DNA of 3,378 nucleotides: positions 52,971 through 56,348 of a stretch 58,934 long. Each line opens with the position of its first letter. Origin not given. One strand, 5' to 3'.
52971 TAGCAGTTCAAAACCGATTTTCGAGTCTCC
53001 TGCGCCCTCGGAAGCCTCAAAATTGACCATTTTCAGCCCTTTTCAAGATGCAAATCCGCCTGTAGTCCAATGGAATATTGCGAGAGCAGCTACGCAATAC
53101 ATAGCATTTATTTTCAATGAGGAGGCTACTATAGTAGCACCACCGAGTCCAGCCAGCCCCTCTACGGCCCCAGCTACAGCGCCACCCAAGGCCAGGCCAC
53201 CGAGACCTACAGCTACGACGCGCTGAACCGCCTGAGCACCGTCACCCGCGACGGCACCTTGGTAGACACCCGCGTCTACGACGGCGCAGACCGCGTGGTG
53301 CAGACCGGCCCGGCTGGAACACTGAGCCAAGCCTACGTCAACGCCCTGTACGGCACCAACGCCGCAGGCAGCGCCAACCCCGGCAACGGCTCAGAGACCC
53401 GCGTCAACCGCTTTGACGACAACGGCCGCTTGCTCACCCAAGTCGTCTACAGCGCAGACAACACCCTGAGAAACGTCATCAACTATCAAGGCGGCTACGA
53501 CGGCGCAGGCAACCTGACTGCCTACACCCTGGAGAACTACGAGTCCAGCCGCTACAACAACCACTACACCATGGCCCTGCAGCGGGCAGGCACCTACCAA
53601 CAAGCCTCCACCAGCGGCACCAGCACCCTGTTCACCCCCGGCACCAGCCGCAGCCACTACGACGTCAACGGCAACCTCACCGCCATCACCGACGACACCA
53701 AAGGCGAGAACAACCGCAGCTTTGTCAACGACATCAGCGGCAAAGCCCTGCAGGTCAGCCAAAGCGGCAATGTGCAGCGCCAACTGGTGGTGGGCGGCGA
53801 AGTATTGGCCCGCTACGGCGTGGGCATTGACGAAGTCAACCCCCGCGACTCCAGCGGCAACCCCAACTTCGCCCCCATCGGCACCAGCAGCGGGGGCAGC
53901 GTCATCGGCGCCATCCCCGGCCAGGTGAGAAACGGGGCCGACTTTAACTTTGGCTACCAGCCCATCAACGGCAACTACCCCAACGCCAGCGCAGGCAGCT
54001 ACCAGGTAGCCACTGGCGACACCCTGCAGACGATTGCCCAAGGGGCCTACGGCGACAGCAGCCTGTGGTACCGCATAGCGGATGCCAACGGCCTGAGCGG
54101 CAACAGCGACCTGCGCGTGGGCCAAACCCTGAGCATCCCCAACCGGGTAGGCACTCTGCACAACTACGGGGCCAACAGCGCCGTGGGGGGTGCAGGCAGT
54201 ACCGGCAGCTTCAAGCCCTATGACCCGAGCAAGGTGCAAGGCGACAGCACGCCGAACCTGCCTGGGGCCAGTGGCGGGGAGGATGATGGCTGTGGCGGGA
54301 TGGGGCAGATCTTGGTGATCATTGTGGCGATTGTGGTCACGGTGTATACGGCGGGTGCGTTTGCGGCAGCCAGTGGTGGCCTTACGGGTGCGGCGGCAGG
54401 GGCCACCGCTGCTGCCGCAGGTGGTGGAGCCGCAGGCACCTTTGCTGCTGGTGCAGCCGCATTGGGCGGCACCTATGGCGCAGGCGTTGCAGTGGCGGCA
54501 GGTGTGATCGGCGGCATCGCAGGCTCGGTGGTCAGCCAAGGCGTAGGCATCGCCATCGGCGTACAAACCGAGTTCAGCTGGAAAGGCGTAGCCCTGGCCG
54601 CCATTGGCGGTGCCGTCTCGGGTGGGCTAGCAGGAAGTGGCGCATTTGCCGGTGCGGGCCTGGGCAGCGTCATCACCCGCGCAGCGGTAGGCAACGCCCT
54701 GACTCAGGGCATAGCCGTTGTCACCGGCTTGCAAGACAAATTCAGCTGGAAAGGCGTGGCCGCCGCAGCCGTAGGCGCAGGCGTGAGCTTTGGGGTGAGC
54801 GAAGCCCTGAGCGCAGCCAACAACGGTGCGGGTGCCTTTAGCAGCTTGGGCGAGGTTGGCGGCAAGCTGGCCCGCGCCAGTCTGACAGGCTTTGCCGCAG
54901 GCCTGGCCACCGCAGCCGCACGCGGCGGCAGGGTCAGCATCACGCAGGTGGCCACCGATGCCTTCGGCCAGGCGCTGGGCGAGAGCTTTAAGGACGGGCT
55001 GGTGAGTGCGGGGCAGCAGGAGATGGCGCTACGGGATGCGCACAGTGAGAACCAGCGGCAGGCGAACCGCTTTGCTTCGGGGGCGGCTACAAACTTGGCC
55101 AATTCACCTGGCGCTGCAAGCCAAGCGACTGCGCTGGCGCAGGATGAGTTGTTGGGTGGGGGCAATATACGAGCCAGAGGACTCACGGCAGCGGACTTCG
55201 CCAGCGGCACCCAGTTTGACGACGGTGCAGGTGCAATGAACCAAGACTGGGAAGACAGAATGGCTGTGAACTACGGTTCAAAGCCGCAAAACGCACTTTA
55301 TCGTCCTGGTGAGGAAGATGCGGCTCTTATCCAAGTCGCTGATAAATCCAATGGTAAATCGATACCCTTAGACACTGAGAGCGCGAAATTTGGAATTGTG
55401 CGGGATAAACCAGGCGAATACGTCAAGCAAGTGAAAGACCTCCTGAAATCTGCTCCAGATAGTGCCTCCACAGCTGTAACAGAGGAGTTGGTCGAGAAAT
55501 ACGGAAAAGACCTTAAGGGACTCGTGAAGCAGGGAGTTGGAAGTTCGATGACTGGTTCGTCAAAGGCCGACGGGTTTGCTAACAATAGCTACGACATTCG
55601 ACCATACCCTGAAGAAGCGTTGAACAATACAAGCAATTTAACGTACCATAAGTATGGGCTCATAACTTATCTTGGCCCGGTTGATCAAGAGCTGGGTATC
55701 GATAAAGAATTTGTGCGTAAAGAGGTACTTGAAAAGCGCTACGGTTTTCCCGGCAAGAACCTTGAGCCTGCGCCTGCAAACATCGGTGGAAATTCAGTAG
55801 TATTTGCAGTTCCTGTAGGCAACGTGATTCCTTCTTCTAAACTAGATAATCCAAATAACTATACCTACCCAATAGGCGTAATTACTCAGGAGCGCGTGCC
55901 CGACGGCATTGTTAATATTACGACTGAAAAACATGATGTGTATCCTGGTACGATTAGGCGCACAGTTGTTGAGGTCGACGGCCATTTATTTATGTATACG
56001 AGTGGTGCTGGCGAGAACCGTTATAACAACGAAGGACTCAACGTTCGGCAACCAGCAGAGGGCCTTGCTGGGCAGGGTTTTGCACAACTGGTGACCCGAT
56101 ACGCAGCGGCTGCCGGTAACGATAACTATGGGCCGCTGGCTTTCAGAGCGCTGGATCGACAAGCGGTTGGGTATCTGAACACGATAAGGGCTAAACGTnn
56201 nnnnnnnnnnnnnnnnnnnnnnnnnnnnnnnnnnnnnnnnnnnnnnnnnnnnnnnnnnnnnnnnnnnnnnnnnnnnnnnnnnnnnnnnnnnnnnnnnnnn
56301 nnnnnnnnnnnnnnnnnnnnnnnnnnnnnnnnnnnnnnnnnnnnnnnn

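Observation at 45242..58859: Array of 5'-truncated polymorphic-toxin cassettes with distinct C-termini and immunity genes (a silent cassette store?)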

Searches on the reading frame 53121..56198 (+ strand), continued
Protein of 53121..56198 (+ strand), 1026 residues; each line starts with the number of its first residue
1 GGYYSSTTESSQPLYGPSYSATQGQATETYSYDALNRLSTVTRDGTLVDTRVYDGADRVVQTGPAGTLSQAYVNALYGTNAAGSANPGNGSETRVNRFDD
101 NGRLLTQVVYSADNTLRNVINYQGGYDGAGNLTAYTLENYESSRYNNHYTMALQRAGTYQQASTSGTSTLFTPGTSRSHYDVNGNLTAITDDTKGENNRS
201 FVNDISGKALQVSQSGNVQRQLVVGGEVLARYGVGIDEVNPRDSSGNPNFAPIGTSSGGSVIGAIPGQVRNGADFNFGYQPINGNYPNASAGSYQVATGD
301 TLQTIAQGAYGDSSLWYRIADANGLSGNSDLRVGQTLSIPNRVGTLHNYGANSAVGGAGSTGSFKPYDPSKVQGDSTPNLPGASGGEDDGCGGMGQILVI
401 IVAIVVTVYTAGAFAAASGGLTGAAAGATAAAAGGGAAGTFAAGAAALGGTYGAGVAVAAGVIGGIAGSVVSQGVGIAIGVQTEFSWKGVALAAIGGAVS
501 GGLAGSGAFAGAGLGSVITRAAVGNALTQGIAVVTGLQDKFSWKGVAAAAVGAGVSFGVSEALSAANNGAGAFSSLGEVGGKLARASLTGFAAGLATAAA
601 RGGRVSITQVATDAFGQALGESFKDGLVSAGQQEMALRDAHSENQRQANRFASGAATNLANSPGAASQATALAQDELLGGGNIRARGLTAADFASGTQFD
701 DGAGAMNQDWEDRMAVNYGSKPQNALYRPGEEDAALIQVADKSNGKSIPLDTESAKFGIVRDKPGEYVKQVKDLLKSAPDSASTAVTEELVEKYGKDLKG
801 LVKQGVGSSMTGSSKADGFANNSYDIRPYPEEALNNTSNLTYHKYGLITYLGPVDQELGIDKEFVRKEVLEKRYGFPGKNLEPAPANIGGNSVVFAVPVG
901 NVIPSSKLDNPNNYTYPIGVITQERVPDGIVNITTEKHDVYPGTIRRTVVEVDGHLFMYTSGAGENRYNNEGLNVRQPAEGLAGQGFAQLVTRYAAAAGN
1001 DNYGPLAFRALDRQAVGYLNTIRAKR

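Call 99: find_encoding_contigs(protein=P0017, flank=10000, max_places=2)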
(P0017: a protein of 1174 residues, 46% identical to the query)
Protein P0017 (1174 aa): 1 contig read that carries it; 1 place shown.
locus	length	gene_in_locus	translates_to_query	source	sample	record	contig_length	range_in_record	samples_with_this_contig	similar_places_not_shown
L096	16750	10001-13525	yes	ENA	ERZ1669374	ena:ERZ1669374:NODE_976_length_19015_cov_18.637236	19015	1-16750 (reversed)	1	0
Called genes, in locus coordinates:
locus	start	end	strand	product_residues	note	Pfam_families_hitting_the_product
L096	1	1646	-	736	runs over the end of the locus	PF19335:HMBD, PF00122:E1-E2_ATPase, PF00702:Hydrolase, PF12710:HAD (faint)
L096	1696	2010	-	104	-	PF00403:HMA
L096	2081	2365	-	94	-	-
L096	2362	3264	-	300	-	PF13793:Pribosyltran_N, PF14572:Pribosyl_synth (faint), PF00156:Pribosyltran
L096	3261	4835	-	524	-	PF02885:Glycos_trans_3N, PF00591:Glycos_transf_3, PF07831:PYNP_C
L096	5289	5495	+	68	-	-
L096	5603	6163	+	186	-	PF20408:Abhydrolase_11, PF12146:Hydrolase_4 (faint)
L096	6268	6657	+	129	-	PF00989:PAS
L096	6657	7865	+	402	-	PF00501:AMP-binding, PF13193:AMP-binding_C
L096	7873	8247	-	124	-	-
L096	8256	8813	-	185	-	PF07719:TPR_2 (faint), PF14559:TPR_19 (faint)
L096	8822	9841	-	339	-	-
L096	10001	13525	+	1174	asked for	PF01476:LysM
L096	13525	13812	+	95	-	-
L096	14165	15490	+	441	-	PF00089:Trypsin (faint), PF13365:Trypsin_2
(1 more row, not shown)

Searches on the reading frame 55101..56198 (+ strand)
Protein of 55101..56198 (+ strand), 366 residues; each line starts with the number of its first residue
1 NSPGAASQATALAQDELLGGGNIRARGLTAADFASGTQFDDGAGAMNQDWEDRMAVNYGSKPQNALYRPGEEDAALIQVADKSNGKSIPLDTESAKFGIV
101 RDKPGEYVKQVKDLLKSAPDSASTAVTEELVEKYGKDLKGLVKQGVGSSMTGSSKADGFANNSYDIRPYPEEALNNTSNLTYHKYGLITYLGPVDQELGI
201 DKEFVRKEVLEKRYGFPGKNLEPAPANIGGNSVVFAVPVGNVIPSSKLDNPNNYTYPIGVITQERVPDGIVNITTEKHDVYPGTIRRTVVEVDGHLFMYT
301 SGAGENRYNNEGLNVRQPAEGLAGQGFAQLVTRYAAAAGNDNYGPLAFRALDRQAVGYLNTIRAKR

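Call 38: search_solved_structures(query=window:55101-56198:+, max_evalue=1)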
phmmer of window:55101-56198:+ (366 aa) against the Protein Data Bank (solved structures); distinct sequences matched with E-value up to 1: 0.

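Call 40: find_homologous_proteins(query=window:55161-56198:+, max_evalue=0.001)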
Query window:55161-56198:+ (346 aa): 17 proteins with E <= 0.001 among 3488 candidates.
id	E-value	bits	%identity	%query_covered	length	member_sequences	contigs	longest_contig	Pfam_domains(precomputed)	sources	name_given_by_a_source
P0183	1.3e-155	536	80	87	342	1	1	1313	-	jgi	jgi:hypothetical protein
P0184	4.5e-79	284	53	76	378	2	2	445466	-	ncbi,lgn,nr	ncbi:hypothetical protein SAMN05444746_106262 [Variovorax sp. OK212]|nr:hypothetical protein SAMN055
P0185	5.2e-79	284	51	78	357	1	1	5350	-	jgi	jgi:hypothetical protein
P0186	4.2e-72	261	51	76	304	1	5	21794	-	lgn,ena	-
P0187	1.1e-70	257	49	77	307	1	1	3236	-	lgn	-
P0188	1.3e-69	253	49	76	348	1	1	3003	-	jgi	jgi:hypothetical protein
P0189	2.8e-68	249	49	76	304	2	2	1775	-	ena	-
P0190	3.5e-64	235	49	82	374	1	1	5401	-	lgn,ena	-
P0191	8.4e-63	231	45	77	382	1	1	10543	-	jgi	jgi:hypothetical protein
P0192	1.9e-61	226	46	76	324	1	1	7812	-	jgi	jgi:hypothetical protein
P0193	6.7e-60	221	44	76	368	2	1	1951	-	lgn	-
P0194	3.2e-59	219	42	77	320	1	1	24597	-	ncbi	-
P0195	6.7e-58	215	45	76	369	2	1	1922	-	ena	-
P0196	6.7e-57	211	43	77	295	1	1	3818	-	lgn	-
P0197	8.3e-54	201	42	80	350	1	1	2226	-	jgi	jgi:hypothetical protein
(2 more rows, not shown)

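Call 94: find_encoding_contigs(protein=P0184, flank=10000, max_places=2)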
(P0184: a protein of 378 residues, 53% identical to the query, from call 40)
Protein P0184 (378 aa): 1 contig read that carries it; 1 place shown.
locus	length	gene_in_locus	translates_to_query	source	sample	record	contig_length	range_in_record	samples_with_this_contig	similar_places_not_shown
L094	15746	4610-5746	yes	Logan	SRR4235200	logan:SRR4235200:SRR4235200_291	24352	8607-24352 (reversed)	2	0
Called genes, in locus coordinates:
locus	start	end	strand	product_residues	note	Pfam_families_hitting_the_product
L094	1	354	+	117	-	?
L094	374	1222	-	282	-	PF13489:Methyltransf_23 (weak), PF13847:Methyltransf_31, PF08241:Methyltransf_11, PF08242:Methyltransf_12, PF13649:Methyltransf_25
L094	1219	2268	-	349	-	PF00762:Ferrochelatase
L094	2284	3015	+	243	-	PF00702:Hydrolase, PF13419:HAD_2 (faint), PF13242:Hydrolase_like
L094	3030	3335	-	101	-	PF07978:NIPSNAP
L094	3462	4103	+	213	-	PF01810:LysE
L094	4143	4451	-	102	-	-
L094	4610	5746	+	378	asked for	-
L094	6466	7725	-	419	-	PF01266:DAO (weak), PF01593:Amino_oxidase, PF07992:Pyr_redox_2 (weak), PF12831:FAD_oxidored (weak), PF13450:NAD_binding_8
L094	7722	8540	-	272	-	-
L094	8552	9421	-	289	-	PF00494:SQS_PSY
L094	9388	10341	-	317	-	PF00494:SQS_PSY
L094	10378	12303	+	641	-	PF02705:K_trans, PF22776:K_trans_C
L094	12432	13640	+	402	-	PF26077:BSH_Fcp1 (faint), PF25917:BSH_RND, PF00364:Biotin_lipoyl (faint), PF25919:BSH_CusB (weak), PF25997:BSH_YhbJ (faint), PF25954:Beta-barrel_RND_2 (weak), PF25967:RND-MFP_C (faint), PF25989:YknX_C (weak)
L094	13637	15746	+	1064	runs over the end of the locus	PF00873:ACR_tran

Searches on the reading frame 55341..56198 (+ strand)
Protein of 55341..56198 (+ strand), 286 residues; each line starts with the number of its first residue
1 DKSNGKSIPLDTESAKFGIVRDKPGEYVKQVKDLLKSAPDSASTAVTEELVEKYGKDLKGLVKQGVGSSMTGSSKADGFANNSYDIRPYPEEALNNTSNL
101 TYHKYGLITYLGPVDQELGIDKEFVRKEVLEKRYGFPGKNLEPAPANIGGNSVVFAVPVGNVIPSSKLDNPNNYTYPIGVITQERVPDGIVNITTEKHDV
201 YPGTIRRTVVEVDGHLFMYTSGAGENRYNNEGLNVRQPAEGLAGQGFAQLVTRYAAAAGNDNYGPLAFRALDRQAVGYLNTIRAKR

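Call 57: predict_structure(alignment_id=A3)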
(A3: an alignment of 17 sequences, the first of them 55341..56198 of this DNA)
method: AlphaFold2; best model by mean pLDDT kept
length: 286 residues; sequences in the alignment: 17
mean_pLDDT: 85.3   pTM: 0.85
mean pLDDT of the five models: 85.3, 84.4, 83.8, 83.5, 83.1
residues with pLDDT >= 90: 162; 70-90: 77; 50-70: 30; < 50: 17
segments of 3 or more residues with pLDDT < 50: 1-5, 234-245
pLDDT, mean of each block of 10 residues (from residue 1): 50 67 86 92 88 96 98 82 91 87 92 98 98 96 95 89 83 92 96 88 92 98 79 45 53 70 88 97 89
secondary structure, 60 per line:
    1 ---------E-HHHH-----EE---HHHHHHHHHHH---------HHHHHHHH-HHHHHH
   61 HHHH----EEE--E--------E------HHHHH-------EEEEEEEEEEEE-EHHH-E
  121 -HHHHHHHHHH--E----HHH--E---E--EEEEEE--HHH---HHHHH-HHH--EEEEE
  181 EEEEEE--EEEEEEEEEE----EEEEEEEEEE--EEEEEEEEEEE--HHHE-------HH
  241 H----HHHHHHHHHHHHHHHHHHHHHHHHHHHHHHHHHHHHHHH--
elements in order: H12-15 H26-36 H46-53 H55-64 E69-71 H90-94 E102-113 H122-131 E151-156 H165-169 E176-186 E189-198 E203-212 E215-225 H246-284

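Call 60: fold_search(model_id=the predicted structure, library=pdb)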
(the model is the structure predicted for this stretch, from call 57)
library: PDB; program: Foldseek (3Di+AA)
matches with E <= 10: 1363; with E <= 0.001: 0
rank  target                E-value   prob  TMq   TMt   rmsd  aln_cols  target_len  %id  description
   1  2k5g_MODEL_1_A        4.3e-03  0.66  0.23  0.31  12.8       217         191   13  Solution NMR structure of protein encoded by gene BPP1335 from Bordetella parapertussis: Northeast Structural  (released 2008-09-02)
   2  3uid_B                4.8e-03  0.96  0.29  0.46   7.0       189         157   14  Crystal Structure of Protein Ms6760 from Mycobacterium smegmatis (released 2011-11-23)
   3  3oqu_A                5.1e-03  0.80  0.25  0.39  10.4       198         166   12  Crystal structure of native abscisic acid receptor PYL9 with ABA (released 2011-09-14)
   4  3qn1_A                6.1e-03  0.54  0.23  0.32  10.8       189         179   13  Crystal structure of the PYR1 Abscisic Acid receptor in complex with the HAB1 type 2C phosphatase catalytic domain (released 2011-03-16)
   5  5mob                  7.7e-03  0.63  0.24  0.33  12.6       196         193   11  ABA RECEPTOR FROM TOMATO, SlPYL1 (released 2017-08-02)
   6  3k90_D                9.2e-03  0.41  0.21  0.29  11.0       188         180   13  The Abscisic acid receptor PYR1 in complex with Abscisic Acid (released 2009-11-10)
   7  3uid_A                1.0e-02  0.92  0.29  0.45   7.0       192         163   14  Crystal Structure of Protein Ms6760 from Mycobacterium smegmatis (released 2011-11-23)
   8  3rt0_C                1.0e-02  0.28  0.17  0.26  12.5       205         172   11  Crystal structure of PYL10-HAB1 complex in the absence of abscisic acid (ABA) (released 2011-06-22)
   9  7z1s                  1.1e-02  0.47  0.25  0.33  10.5       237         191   11  X-ray crystal structure of SLPYL1-NIO complex (released 2022-07-13)
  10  3qsz_B                1.2e-02  0.57  0.24  0.34   9.9       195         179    8  Crystal Structure of the STAR-related lipid transfer protein (fragment 25-204) from Xanthomonas axonopodis at the reso (released 2011-04-20)
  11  8ay7_A                1.3e-02  0.47  0.22  0.30  12.9       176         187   12  X-RAY CRYSTAL STRUCTURE OF THE CsPYL1(V112L, T135L,F137I, T153I, V168A)-iSB7-HAB1 TERNARY COMPLEX (released 2023-03-22)
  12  3oqu_B                1.4e-02  0.54  0.24  0.36  10.7       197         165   12  Crystal structure of native abscisic acid receptor PYL9 with ABA (released 2011-09-14)
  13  3wg8                  1.4e-02  0.35  0.22  0.31  10.6       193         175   14  Crystal structure of the abscisic acid receptor PYR1 in complex with an antagonist AS6 (released 2014-05-07)
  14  5ur4                  1.5e-02  0.25  0.18  0.27  14.0       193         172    9  1.5 A Crystal structure of PYR1 bound to Pyrabactin (released 2018-01-24)
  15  2d4r_C                1.6e-02  0.77  0.27  0.44   7.4       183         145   11  Crystal structure of TTHA0849 from Thermus thermophilus HB8 (released 2005-12-13)
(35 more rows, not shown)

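Call 85: search_protein_families(library=pfam, proteins=[window:55341-56198:+], max_evalue=1)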
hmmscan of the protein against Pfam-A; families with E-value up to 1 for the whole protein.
window:55341-56198:+ (286 aa): 1 family
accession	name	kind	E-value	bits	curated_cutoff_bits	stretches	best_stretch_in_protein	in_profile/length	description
PF24471.1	KH_DEAH11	-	0.23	11.5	27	1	49-66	17-34/70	DEAH11-like, KH-domain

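Call 92: search_solved_structures(query=A3, max_evalue=1)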
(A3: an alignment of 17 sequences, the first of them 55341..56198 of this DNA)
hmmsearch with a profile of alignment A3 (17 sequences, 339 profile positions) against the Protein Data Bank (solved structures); distinct sequences matched with E-value up to 1: 0.

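Call 95: fold_search(model_id=the predicted structure, library=viral)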
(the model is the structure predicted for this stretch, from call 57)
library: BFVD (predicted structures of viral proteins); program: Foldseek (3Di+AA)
matches with E <= 10: 751; with E <= 0.001: 0
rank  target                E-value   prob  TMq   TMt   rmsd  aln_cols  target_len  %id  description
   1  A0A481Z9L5            5.7e-02  0.18  0.20  0.25  11.4       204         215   10  START domain protein [Pithovirus LCPAC304]
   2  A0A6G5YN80            1.2e-01  0.18  0.16  0.22  17.9       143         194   12  (no name in the UniProt tables at hand)
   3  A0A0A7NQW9            1.2e-01  0.12  0.15  0.20  13.4       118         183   10  Uncharacterized protein [Lactobacillus phage LfeInf]
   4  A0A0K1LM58            1.4e-01  0.12  0.17  0.24   7.0       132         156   10  Uncharacterized protein [Caulobacter phage Seuss]
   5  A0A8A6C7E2            1.5e-01  0.08  0.16  0.22  17.3       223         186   12  (no name in the UniProt tables at hand)
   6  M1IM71                1.7e-01  0.13  0.19  0.32  11.8       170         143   13  (no name in the UniProt tables at hand)
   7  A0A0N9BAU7            2.0e-01  0.06  0.12  0.16  15.0       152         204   12  Major tail shaft protein [Lactococcus phage GE1]
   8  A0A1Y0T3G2            2.1e-01  0.07  0.18  0.14  18.3       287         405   11  Uncharacterized protein [Pseudomonas phage Noxifer]
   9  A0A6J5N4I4            2.3e-01  0.09  0.14  0.18  15.6       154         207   13  Uncharacterized protein [uncultured Caudovirales phage]
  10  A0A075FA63            2.6e-01  0.06  0.13  0.07  15.0       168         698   11  Fiber [Duck adenovirus 2]
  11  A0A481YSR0            2.8e-01  0.04  0.14  0.11  18.9       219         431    8  RecD helicase /ATP-dependent exoDNAse [Marseillevirus LCMAC102]
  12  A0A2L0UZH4            2.8e-01  0.03  0.10  0.09  16.6       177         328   11  Uncharacterized protein [Agrobacterium phage Atu_ph07]
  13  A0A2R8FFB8            3.0e-01  0.08  0.15  0.30  13.5       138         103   12  Uncharacterized protein [Cedratvirus Zaza IHUMI]
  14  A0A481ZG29            3.0e-01  0.07  0.18  0.28  10.8       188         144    8  Uncharacterized protein [Pithovirus LCPAC406]
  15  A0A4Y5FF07            3.1e-01  0.08  0.15  0.22  21.2       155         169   12  Uncharacterized protein [Lactobacillus phage 3-521]
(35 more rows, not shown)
